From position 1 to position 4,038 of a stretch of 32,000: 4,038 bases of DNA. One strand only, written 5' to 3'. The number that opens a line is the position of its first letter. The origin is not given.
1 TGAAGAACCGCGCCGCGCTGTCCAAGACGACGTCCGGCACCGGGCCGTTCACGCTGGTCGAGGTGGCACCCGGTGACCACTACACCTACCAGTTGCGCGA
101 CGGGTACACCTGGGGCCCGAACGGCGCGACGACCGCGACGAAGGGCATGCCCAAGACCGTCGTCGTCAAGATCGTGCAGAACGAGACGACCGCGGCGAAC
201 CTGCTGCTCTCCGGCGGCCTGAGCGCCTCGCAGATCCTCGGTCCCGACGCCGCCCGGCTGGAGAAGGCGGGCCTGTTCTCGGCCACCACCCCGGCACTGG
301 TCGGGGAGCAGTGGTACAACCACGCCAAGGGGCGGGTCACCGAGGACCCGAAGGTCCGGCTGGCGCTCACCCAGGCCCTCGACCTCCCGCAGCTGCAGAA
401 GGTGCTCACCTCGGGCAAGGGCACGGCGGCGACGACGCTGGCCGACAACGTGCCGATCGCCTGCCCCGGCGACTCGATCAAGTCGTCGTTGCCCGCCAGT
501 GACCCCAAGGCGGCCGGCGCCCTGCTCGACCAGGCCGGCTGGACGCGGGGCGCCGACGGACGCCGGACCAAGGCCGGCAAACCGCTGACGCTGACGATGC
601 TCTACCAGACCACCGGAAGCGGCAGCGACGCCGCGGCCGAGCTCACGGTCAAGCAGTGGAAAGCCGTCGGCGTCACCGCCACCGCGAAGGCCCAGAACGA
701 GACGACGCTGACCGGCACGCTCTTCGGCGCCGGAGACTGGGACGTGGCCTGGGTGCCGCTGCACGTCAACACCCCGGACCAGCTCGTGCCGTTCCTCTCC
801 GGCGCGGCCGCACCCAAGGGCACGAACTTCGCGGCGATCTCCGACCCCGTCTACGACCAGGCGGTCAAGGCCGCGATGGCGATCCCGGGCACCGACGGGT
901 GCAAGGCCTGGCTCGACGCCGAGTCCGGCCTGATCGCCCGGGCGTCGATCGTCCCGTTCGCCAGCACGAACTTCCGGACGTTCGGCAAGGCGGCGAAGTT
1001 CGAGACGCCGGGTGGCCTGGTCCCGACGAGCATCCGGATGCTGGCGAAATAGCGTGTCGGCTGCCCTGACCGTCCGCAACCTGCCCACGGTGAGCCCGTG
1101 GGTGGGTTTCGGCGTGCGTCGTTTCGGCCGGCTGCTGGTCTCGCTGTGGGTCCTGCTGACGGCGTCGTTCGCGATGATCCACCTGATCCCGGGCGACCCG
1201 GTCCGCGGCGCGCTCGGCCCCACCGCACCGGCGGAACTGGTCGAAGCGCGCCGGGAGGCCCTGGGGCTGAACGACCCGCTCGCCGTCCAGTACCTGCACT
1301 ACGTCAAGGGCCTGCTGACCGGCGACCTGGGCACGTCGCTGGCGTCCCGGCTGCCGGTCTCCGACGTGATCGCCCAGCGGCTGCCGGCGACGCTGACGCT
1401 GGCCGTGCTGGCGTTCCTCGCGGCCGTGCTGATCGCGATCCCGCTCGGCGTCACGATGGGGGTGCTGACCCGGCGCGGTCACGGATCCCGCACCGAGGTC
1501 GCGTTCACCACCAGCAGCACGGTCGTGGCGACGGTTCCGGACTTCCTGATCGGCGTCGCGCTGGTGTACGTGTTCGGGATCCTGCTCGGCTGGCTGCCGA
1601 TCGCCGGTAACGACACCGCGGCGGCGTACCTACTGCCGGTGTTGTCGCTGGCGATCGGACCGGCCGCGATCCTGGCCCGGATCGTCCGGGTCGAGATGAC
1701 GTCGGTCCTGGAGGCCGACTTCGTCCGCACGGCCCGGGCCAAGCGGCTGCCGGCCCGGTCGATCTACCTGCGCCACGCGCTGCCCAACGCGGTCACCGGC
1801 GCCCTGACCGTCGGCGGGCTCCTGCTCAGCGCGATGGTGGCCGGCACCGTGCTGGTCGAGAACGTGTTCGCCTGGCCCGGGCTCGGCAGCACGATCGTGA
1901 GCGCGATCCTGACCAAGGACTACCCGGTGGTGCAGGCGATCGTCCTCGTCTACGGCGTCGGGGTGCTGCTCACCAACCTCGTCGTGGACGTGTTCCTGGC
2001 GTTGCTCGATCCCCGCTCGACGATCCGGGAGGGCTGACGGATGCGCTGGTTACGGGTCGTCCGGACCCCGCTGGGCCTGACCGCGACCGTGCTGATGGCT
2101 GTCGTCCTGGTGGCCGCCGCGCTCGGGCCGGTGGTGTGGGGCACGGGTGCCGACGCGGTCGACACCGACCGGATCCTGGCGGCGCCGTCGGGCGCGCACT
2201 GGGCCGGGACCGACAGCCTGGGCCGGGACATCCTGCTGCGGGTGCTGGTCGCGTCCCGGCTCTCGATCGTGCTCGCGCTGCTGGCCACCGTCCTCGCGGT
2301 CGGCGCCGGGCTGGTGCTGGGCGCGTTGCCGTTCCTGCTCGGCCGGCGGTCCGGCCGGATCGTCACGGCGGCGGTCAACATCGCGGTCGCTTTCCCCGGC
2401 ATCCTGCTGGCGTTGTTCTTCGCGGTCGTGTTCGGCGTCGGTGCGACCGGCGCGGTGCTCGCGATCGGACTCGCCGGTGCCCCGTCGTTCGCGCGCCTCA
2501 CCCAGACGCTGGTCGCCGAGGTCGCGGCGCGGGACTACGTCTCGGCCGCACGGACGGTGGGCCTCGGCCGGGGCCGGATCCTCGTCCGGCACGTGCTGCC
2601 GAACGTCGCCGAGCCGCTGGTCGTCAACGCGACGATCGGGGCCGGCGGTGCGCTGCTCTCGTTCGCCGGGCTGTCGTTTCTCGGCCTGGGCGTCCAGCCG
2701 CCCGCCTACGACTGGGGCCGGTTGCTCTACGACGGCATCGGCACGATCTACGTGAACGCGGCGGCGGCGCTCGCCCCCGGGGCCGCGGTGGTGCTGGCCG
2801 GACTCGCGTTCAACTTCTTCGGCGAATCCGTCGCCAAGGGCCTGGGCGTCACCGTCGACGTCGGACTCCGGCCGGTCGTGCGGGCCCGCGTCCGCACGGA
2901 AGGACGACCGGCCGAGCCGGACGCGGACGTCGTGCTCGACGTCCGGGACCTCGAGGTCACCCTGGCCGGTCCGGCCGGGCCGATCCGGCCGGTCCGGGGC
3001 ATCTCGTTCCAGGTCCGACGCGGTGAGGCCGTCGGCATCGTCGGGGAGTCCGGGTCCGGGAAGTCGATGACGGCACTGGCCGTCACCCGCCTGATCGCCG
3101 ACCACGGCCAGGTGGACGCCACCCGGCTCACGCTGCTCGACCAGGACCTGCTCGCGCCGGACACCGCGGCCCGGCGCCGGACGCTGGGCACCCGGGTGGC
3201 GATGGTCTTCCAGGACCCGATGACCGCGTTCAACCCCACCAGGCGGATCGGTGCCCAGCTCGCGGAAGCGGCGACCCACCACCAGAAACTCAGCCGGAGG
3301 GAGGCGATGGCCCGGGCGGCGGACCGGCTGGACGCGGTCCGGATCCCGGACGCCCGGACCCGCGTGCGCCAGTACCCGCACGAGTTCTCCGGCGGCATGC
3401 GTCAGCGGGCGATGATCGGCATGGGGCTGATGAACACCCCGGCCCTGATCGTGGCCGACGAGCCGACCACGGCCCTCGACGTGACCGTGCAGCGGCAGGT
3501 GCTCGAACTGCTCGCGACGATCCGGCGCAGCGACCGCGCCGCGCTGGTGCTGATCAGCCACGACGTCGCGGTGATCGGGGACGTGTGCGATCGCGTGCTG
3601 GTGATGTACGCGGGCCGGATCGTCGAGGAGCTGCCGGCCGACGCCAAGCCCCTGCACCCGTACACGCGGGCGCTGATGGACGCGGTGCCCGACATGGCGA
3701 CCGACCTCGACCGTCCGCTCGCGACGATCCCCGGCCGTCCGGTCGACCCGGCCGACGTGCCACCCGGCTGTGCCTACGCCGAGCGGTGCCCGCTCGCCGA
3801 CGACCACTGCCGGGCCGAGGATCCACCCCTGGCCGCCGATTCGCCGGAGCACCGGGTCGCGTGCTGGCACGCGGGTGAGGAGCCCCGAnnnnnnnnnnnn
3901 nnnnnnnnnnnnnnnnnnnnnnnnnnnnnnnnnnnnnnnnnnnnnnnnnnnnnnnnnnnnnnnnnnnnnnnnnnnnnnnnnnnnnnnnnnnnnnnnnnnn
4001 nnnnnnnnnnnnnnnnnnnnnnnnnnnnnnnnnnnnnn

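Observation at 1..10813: Eight (possibly nine) translationally coupled genes link a peptide ABC importer to an S9-S12 peptidase, an M20 hydrolase, a GNAT and an N-succinylamino-acid racemase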

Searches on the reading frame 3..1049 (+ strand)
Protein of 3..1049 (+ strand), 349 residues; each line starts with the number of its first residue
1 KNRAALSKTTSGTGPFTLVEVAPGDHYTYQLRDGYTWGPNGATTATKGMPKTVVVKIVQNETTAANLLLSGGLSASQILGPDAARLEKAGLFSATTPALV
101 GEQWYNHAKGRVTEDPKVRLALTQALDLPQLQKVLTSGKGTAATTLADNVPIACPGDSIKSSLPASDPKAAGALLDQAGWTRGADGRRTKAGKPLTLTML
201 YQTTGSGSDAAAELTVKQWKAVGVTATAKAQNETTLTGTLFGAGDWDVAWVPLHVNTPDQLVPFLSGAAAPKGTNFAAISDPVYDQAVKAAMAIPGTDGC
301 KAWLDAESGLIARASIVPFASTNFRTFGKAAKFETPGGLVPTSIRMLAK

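Call 5: search_protein_families(library=pfam, proteins=[window:3-1049:+])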
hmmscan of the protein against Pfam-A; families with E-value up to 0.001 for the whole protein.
window:3-1049:+ (349 aa): 1 family
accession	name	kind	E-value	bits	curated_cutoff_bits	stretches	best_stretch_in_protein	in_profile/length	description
PF00496.27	SBP_bac_5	-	5.1e-34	118.4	32.4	1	6-260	111-353/368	Bacterial extracellular solute-binding proteins, family 5 Middle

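Call 6: search_protein_families(library=ncbifam, proteins=[window:3-1049:+])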
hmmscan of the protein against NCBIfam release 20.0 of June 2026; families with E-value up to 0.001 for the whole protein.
window:3-1049:+ (349 aa): 5 families
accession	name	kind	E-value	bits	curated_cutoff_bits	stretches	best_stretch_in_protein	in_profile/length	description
TIGR04028.1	SBP_KPN_01854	hypoth_equivalog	1.6e-21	76.5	468.5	1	9-234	161-385/509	TIGR04028 family ABC transporter substrate-binding protein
TIGR02294.1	nickel_nikA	equivalog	9.3e-19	67.3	393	1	8-249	160-396/501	nickel ABC transporter substrate-binding protein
NF045467.1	Opp4A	equivalog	2.9e-11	42.3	650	1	7-227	204-429/556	oligopeptide ABC transporter substrate-binding protein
NF047575.1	opine_bind_CntA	exception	1.4e-10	40.4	800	1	110-232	293-413/535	staphylopine-dependent metal ABC transporter substrate-binding lipoprotein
NF045468.1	Opp5A_nikA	equivalog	1.9e-06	26.7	600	1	104-249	247-384/488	nickel ABC transporter substrate-binding protein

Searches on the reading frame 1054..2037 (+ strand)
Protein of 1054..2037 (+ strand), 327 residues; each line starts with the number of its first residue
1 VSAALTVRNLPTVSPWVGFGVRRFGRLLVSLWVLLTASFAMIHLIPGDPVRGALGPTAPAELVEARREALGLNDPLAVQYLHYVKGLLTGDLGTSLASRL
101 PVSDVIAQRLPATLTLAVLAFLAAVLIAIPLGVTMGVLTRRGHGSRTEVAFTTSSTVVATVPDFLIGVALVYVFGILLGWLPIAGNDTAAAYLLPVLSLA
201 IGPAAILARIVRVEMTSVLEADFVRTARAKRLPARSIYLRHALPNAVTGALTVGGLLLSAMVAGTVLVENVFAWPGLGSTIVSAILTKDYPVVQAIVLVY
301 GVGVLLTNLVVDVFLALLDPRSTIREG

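Call 5: search_protein_families(library=pfam, proteins=[window:1054-2034:+])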
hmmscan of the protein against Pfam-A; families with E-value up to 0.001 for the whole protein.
window:1054-2034:+ (327 aa): 2 families
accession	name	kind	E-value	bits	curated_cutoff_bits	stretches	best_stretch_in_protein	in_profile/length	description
PF00528.27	BPD_transp_1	-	5.2e-34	118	26.4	1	129-321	2-181/184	Binding-protein-dependent transport system inner membrane component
PF19300.4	BPD_transp_1_N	-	2.1e-13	50.9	23.8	1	19-117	4-114/114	Binding-prot-dependent transport system membrane comp, N-term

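Call 6: search_protein_families(library=ncbifam, proteins=[window:1054-2034:+])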
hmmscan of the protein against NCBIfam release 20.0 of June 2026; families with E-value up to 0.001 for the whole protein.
window:1054-2034:+ (327 aa): 18 families
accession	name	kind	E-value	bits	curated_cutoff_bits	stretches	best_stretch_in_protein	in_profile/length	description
NF045470.1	Opp2B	equivalog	6e-81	271.9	350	1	23-321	1-298/300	nickel ABC transporter permease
NF045469.1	Opp1B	equivalog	5.3e-69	233.1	380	1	23-321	8-305/307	nickel/cobalt ABC transporter permease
NF011661.0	PRK15081.1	equivalog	1.1e-67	228.7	463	1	21-321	6-302/306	glutathione ABC transporter permease GsiC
TIGR02789.1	nickel_nikB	equivalog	1.7e-67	228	447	1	26-327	8-311/314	nickel ABC transporter permease subunit NikB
NF045472.1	Opp4B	equivalog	1.9e-63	214.7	450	1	19-321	4-317/319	oligopeptide ABC transporter permease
NF045471.1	Opp3B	equivalog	1.4e-62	211.8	480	1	21-325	6-305/308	oligopeptide ABC transporter permease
NF007677.0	PRK10352.1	equivalog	2.6e-57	194.3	433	1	26-324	8-308/314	nickel ABC transporter permease subunit NikB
NF007008.0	PRK09471.1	equivalog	5.9e-54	183.6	388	1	19-321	4-303/306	oligopeptide ABC transporter permease OppB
NF008161.0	PRK10914.1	equivalog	1.9e-50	171.9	590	2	187-322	200-335/339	dipeptide ABC transporter permease DppB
NF011690.0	PRK15110.1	equivalog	1.1e-37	130.2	432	2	192-320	183-311/321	putrescine export ABC transporter permease SapB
NF011712.0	PRK15133.1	subfamily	9.3e-27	93.9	445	1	61-322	84-359/364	microcin C ABC transporter permease YejB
NF043081.1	MMSYN1_0165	equivalog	4.3e-23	82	350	1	99-324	164-386/388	oligopeptide ABC transporter permease OppB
NF045473.1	Opp1C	equivalog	1.3e-06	28.1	350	1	106-278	59-212/267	nickel/cobalt ABC transporter permease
NF045476.1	Opp4C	equivalog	3.3e-06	26.6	350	1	104-278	67-222/278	oligopeptide ABC transporter permease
NF011596.0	PRK15021.1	subfamily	1.5e-05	24.2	439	1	206-306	217-315/341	microcin C ABC transporter permease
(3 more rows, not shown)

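Call 44: find_encoding_contigs(protein=window:1054-2037:+, flank=10000, max_places=2)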
Protein window:1054-2037:+ (327 aa): 1 contig read that carries it; 1 place shown.
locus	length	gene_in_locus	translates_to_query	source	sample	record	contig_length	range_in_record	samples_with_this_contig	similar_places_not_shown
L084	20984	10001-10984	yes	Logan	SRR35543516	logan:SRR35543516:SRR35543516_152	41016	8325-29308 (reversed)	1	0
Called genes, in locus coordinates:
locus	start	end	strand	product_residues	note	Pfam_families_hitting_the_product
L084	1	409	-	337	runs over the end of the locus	PF00512:HisKA, PF02518:HATPase_c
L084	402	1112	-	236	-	PF00072:Response_reg, PF00486:Trans_reg_C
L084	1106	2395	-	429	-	-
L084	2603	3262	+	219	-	PF00535:Glycos_transf_2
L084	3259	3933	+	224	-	PF09837:DUF2064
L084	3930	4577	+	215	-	PF13649:Methyltransf_25, PF08241:Methyltransf_11 (weak)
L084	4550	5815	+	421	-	PF00174:Oxidored_molyb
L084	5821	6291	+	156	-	-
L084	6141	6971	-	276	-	-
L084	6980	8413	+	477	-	PF00144:Beta-lactamase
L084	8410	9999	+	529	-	PF00496:SBP_bac_5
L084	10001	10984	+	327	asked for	PF19300:BPD_transp_1_N, PF00528:BPD_transp_1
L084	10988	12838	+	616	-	PF00528:BPD_transp_1, PF00005:ABC_tran, PF08352:oligo_HPY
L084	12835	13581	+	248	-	PF02463:SMC_N (faint), PF00005:ABC_tran, PF13304:AAA_21 (faint), PF13401:AAA_22 (faint)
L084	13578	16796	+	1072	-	PF26549:Tricorn_N (weak), PF07676:PD40 (weak), PF26549:Tricorn_N (weak), PF02129:Peptidase_S15 (weak), PF20434:BD-FAE, PF00326:Peptidase_S9, PF01738:DLH, PF00144:Beta-lactamase, +4 more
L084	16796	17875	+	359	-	PF01546:Peptidase_M20, PF07687:M20_dimer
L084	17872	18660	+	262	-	-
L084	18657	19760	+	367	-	PF13378:MR_MLE_C, PF26685:DUF8230_C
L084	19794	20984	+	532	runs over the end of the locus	PF17853:GGDEF_2 (weak), PF13556:HTH_30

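Call 51: search_solved_structures(query=L084:8410-9996:+, max_evalue=1e-15)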
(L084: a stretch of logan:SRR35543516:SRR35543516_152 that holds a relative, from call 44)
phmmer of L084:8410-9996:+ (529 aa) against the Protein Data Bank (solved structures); distinct sequences matched with E-value up to 1e-15: 3.
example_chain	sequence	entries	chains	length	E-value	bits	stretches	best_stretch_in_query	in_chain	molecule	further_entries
6lu2_A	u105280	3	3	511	1.2e-30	110.2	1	46-355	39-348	Substrate binding protein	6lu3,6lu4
4oer_A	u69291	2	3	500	4.5e-21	78.6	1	49-416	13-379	NikA protein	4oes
4wed_A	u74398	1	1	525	2.8e-19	72.7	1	37-410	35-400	ABC transporter, periplasmic solute-binding protein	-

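Call 52: search_protein_families(library=pfam, proteins=[L084:6980-8410:+, L084:6095-6925:-, L084:1109-2395:-], max_evalue=0.01)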
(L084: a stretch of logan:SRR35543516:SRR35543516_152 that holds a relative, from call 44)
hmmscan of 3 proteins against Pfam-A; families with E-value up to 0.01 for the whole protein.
L084:6980-8410:+ (477 aa): 1 family
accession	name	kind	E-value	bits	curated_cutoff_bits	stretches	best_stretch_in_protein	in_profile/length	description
PF00144.29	Beta-lactamase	-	6.5e-63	213.3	27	1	15-334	5-312/329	Beta-lactamase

L084:6095-6925:- (277 aa): 1 family
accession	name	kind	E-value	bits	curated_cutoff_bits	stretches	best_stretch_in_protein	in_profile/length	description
PF04892.17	VanZ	-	6.4e-16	59.6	30.1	1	120-221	8-119/126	VanZ like family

L084:1109-2395:- (429 aa): 0 families

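Call 85: search_protein_families(library=ncbifam, proteins=[L084:6980-8410:+], max_evalue=0.00001)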
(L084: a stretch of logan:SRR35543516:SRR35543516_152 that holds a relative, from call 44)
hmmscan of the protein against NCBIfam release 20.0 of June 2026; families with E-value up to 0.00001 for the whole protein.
L084:6980-8410:+ (477 aa): 41 families (the best 25 are shown)
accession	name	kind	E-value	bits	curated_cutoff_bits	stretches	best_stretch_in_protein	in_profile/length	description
NF052559.1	MthAcHydAcmB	equivalog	1.5e-24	86.5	550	1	33-269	34-287/391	methyl acetate hydrolase AcmB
NF033085.1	bla_class_C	equivalog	5.1e-20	71.6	415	1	7-209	4-200/356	class C beta-lactamase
NF007943.0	PRK10662.1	equivalog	3.3e-16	58.9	266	1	30-196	56-226/380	D-alanyl-D-alanine-carboxypeptidase/endopeptidase AmpH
NF033159.0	blaPAC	exception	1.4e-14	53.8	850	1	8-227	28-240/380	PAC family class C beta-lactamase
NF033575.1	blaRHO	exception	9e-14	51.2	825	1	19-258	40-265/380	RHO family class C beta-lactamase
NF033698.1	blaCSA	exception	7.9e-13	48.1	884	1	13-255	28-256/375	CSA family class C beta-lactamase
NF002968.0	PRK03642.1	equivalog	1.3e-12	47.3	385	1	48-193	87-241/432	penicillin binding protein PBP4B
NF050810.1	blaCHC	exception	5.4e-12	45.2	780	1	8-352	28-380/387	CHC family extended-spectrum class C beta-lactamase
NF033700.1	blaCMA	exception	7.6e-12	44.9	887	1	14-226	29-234/375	CMA family class C beta-lactamase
NF012172.1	FOX-MOX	exception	1.3e-11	44.1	700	1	7-208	29-224/382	FOX/MOX family class C beta-lactamase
NF000422.6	blaPDC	exception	1.6e-11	44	865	1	7-228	34-250/397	PDC family class C beta-lactamase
NF000264.2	blaOCH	exception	1.8e-11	43.7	800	1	5-206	32-227/390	OCH family extended-spectrum class C beta-lactamase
NF041663.1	ampC_Sliq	exception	2.4e-11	43.2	860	1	9-194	26-204/378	cephalosporin-hydrolyzing class C beta-lactamase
NF009622.0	PRK13128.1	equivalog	7.1e-11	41.3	443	1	11-221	9-217/518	D-aminopeptidase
NF000423.2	blaSRT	exception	9.9e-11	41.4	860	1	12-213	29-223/378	SRT/SST family class C beta-lactamase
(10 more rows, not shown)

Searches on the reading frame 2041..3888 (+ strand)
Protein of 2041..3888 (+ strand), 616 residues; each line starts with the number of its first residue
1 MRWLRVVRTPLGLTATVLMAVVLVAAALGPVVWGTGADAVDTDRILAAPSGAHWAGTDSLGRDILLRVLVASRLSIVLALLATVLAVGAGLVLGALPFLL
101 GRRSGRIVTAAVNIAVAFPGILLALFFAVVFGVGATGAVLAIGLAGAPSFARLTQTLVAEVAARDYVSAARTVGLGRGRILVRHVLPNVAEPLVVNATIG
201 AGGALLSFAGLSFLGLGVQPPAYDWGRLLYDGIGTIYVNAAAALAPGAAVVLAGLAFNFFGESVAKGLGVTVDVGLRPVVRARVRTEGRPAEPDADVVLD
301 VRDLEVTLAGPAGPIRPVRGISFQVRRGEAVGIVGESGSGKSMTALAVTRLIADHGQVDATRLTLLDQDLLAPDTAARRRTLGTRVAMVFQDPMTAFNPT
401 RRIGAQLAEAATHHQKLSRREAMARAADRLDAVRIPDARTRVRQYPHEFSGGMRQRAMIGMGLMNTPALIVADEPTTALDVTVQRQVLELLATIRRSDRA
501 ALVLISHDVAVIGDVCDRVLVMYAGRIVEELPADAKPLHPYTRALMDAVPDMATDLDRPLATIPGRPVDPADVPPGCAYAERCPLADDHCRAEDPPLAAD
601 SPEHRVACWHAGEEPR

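Call 5: search_protein_families(library=pfam, proteins=[window:2041-3888:+])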
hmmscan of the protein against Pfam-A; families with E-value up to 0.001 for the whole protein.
window:2041-3888:+ (616 aa): 3 families
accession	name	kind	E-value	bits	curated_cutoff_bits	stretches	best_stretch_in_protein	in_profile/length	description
PF00005.33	ABC_tran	-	1.4e-23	84.4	25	1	319-477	2-137/137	ABC transporter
PF00528.27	BPD_transp_1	-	3.4e-18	66.5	26.4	1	87-265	2-179/184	Binding-protein-dependent transport system inner membrane component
PF08352.17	oligo_HPY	-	3.6e-15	56.5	27.1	1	536-590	12-65/65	Oligopeptide/dipeptide transporter, C-terminal region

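Call 6: search_protein_families(library=ncbifam, proteins=[window:2041-3888:+])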
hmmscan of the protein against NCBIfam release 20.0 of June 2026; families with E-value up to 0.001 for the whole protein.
window:2041-3888:+ (616 aa): 198 families (the best 25 are shown)
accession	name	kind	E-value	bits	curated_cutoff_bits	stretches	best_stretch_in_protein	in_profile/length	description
NF007010.1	PRK09473.1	subfamily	3.2e-93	312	575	1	299-613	2-316/318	oligopeptide ABC transporter ATP-binding protein OppD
NF008246.0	PRK11022.1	equivalog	3.8e-90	302.3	541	1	298-610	3-316/326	dipeptide ABC transporter ATP-binding protein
NF007613.0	PRK10261.1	equivalog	2.4e-73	247.6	1077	1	292-553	6-276/623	glutathione ABC transporter ATP-binding protein GsiA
NF008453.0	PRK11308.1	subfamily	7.3e-71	239.1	408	1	313-612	33-327/334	dipeptide ABC transporter ATP-binding protein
NF043079.1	MMSYN1_0167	equivalog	7.9e-65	219.7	740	2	381-609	303-533/561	oligopeptide ABC transporter ATP-binding protein OppD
NF011659.0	PRK15079.1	equivalog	3.6e-63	213.3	540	1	296-610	18-330/334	murein tripeptide/oligopeptide ABC transporter ATP binding protein OppF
TIGR02770.1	nickel_nikD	equivalog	3.4e-62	209.8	318.7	1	318-548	2-228/230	nickel import ATP-binding protein NikD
NF011713.0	PRK15134.1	equivalog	5.4e-62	210.1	834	1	297-552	4-263/529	microcin C ABC transporter ATP-binding protein YejF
NF047576.1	opine_ATP_CntF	equivalog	1.1e-61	208.4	385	1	299-550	3-254/264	staphylopine uptake ABC transporter ATP-binding protein CntF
NF047578.1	opine_ATP_CntD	equivalog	4.4e-61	206.4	380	1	299-549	3-253/266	staphylopine uptake ABC transporter ATP-binding protein CntD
NF011674.0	PRK15093.1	equivalog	3.7e-60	203.8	627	1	298-609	3-322/330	putrescine export ABC transporter ATP-binding protein SapD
NF043071.1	DppF_dipep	equivalog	4.8e-58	197.1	660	1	315-610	36-326/331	dipeptide ABC transporter ATP-binding subunit DppF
NF045473.1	Opp1C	equivalog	7e-52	176.5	350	1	11-268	6-263/267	nickel/cobalt ABC transporter permease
NF045474.1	Opp2C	equivalog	7.7e-52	176.2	300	1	41-265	8-232/236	nickel transporter permease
TIGR02790.1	nickel_nikC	equivalog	1.4e-50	172.2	358.45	1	14-266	3-255/258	nickel ABC transporter permease subunit NikC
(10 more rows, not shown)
